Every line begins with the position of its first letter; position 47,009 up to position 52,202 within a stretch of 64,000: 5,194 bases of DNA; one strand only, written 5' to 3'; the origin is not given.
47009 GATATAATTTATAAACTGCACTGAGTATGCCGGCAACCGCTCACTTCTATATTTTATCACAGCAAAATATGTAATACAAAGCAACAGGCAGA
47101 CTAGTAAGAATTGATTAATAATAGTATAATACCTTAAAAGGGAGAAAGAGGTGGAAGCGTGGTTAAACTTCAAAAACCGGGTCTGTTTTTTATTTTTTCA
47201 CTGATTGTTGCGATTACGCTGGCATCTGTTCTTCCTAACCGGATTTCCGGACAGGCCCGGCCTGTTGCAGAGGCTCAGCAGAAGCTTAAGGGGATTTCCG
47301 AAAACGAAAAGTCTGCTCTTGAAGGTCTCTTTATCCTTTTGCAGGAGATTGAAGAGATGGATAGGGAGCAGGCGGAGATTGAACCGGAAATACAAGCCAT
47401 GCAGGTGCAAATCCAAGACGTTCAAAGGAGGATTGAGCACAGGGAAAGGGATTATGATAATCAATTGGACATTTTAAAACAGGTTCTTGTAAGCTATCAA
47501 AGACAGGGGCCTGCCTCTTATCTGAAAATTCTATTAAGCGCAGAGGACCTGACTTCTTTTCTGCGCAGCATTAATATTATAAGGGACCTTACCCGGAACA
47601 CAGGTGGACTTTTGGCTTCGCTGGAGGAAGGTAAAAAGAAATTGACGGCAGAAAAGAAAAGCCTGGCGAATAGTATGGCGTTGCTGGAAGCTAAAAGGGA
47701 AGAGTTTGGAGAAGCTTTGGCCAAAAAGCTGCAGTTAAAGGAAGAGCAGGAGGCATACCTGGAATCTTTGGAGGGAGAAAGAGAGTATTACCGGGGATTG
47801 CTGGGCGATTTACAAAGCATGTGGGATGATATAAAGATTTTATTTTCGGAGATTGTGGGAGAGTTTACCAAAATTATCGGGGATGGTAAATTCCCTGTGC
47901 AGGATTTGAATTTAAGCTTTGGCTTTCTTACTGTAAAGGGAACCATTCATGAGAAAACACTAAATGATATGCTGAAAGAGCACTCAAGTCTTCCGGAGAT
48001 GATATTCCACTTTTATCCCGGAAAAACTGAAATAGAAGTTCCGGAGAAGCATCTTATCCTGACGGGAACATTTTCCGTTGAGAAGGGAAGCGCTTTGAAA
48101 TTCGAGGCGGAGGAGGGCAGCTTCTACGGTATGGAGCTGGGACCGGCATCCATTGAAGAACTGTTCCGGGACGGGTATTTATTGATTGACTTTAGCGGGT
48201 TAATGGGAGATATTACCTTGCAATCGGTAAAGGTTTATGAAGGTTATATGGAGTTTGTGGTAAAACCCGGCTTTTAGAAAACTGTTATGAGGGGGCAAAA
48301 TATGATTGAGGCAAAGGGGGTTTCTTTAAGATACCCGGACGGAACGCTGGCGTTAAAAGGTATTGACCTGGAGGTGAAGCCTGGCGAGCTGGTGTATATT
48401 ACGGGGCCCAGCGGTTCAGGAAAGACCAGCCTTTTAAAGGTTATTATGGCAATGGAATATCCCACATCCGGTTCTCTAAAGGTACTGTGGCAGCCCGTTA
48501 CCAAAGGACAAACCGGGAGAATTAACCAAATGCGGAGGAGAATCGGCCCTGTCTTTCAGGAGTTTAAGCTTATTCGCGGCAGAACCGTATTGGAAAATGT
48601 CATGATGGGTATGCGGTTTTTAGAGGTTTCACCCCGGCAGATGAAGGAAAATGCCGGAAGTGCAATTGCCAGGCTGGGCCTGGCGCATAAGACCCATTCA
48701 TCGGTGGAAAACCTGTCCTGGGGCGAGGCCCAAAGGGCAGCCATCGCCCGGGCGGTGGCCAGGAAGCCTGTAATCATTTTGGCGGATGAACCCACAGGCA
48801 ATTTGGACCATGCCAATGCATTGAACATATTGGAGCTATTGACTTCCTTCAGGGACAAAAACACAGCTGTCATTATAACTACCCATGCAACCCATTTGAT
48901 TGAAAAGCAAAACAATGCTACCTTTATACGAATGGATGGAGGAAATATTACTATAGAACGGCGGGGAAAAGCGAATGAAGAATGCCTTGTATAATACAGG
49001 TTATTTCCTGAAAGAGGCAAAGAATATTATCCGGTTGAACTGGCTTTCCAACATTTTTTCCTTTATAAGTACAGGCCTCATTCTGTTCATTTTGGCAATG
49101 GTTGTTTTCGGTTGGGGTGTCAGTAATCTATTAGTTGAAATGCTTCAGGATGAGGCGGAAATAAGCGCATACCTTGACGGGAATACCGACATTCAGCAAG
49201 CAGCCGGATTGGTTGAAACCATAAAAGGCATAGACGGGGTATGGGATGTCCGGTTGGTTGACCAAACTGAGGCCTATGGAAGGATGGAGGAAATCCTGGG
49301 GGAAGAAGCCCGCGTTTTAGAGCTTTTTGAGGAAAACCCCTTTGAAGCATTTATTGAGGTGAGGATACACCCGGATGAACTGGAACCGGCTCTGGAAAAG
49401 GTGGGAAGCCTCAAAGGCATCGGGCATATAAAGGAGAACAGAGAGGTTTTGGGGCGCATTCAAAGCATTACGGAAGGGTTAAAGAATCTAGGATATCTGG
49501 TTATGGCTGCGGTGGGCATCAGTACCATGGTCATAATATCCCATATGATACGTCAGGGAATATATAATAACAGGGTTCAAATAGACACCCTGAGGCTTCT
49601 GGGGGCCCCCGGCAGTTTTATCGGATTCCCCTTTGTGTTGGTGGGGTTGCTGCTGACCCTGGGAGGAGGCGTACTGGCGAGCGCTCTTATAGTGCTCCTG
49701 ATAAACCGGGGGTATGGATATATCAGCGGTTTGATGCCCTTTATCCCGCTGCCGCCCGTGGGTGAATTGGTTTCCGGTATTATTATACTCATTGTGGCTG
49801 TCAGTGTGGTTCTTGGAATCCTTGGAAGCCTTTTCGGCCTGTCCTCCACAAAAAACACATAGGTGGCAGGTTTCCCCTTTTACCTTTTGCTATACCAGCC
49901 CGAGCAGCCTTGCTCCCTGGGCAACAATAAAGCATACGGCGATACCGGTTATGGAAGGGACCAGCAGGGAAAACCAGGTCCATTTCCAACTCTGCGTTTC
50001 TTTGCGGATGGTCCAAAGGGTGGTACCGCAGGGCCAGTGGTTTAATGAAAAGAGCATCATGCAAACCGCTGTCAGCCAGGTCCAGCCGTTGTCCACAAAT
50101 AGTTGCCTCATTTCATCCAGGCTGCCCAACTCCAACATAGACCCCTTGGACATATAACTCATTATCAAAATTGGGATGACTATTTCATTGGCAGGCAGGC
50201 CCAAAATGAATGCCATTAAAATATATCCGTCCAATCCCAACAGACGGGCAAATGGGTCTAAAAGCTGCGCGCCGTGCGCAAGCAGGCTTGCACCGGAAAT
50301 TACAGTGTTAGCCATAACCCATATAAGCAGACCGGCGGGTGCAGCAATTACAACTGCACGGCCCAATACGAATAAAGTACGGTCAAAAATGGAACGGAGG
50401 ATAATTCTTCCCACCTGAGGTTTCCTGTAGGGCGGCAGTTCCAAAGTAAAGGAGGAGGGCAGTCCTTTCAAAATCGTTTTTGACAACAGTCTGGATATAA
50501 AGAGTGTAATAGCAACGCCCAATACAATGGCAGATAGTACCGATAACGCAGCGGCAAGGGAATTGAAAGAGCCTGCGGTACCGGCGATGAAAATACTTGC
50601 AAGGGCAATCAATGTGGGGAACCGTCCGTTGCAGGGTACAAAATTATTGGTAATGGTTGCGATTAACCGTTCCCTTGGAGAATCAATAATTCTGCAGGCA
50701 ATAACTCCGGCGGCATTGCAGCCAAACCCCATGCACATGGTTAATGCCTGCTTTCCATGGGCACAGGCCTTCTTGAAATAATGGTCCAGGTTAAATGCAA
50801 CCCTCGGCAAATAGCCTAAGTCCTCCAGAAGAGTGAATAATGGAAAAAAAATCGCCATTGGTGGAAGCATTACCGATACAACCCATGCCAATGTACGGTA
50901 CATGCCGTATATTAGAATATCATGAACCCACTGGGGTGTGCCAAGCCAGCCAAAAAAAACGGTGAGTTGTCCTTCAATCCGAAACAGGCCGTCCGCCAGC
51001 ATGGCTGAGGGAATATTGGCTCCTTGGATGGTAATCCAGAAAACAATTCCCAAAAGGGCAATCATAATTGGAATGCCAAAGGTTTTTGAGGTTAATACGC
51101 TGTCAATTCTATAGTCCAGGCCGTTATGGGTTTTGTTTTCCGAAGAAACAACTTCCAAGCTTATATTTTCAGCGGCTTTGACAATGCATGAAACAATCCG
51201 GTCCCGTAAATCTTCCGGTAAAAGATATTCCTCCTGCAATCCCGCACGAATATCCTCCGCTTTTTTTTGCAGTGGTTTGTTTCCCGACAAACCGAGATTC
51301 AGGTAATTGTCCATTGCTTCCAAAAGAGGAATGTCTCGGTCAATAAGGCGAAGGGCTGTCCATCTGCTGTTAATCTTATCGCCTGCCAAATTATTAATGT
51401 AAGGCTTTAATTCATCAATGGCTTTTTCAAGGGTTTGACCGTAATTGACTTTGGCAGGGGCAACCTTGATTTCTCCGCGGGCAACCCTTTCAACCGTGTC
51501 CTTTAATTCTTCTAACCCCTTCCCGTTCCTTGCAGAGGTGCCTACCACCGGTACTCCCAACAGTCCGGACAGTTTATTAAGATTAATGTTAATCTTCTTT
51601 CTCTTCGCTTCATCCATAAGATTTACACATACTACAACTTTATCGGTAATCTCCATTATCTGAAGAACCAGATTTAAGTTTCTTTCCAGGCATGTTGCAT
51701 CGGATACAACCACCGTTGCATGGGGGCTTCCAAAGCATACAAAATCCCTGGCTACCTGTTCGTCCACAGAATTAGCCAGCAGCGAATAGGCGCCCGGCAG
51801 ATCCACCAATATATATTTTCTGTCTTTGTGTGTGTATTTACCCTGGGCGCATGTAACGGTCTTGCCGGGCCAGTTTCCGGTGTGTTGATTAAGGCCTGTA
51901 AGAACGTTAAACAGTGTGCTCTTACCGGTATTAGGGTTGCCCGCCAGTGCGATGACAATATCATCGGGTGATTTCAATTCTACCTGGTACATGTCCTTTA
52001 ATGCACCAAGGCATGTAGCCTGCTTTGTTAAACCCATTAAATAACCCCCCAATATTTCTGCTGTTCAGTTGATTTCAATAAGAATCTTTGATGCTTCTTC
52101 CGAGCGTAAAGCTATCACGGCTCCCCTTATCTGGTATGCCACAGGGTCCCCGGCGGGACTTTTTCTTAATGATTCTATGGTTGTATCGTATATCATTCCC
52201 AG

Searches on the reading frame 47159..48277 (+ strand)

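Call 26: search_protein_families(library=pfam, proteins=[window:47159-48277:+], max_evalue=0.00001)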
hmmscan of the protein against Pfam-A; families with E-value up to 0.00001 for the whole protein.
window:47159-48277:+ (372 aa): 1 family
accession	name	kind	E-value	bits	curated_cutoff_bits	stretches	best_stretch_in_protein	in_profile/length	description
PF24568.1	CC_PcsB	-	9.3e-06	25.9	27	0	85-163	1-73/75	Peptidoglycan hydrolase PcsB, coiled-coil domain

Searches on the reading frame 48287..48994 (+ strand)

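Call 26: search_protein_families(library=pfam, proteins=[window:48287-48994:+], max_evalue=0.00001)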
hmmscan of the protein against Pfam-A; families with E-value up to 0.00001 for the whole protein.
window:48287-48994:+ (235 aa): 3 families
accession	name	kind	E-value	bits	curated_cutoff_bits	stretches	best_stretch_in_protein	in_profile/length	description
PF00005.33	ABC_tran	-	4.3e-33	115.3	25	1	23-170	1-136/137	ABC transporter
PF13304.12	AAA_21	-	1.4e-06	29.1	27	0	162-205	260-303/304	AAA domain, putative AbiEii toxin, Type IV TA system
PF02463.25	SMC_N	-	1.6e-06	28.1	40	0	141-216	135-213/220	RecF/RecN/SMC N terminal domain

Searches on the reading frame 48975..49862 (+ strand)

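Call 26: search_protein_families(library=pfam, proteins=[window:48975-49862:+], max_evalue=0.00001)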
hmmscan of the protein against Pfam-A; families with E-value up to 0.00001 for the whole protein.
window:48975-49862:+ (295 aa): 1 family
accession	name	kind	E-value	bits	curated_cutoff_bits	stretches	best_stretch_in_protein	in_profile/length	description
PF18075.7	FtsX_ECD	-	1.6e-11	45.1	23.5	1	62-150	2-94/96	FtsX extracellular domain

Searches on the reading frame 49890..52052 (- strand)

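Call 26: search_protein_families(library=pfam, proteins=[window:49890-52052:-], max_evalue=0.00001)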
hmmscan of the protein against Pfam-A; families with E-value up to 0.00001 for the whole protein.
window:49890-52052:- (720 aa): 5 families
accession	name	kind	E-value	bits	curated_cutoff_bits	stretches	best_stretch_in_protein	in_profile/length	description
PF02421.24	FeoB_N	-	8.6e-59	198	27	1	33-186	2-155/156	Ferrous iron transport protein B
PF07670.19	Gate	-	1.9e-26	93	29.6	2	393-487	2-103/104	Nucleoside recognition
PF01926.29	MMR_HSR1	-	6.6e-17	62.1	21.9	1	34-143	2-111/113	50S ribosome-binding GTPase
PF07664.17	FeoB_C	-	3.1e-14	52.8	26.6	1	505-554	1-51/54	Ferrous iron transport protein B C terminus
PF17910.6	FeoB_Cyto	-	6.1e-14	52.6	23.4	1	204-302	1-89/90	FeoB cytosolic helical domain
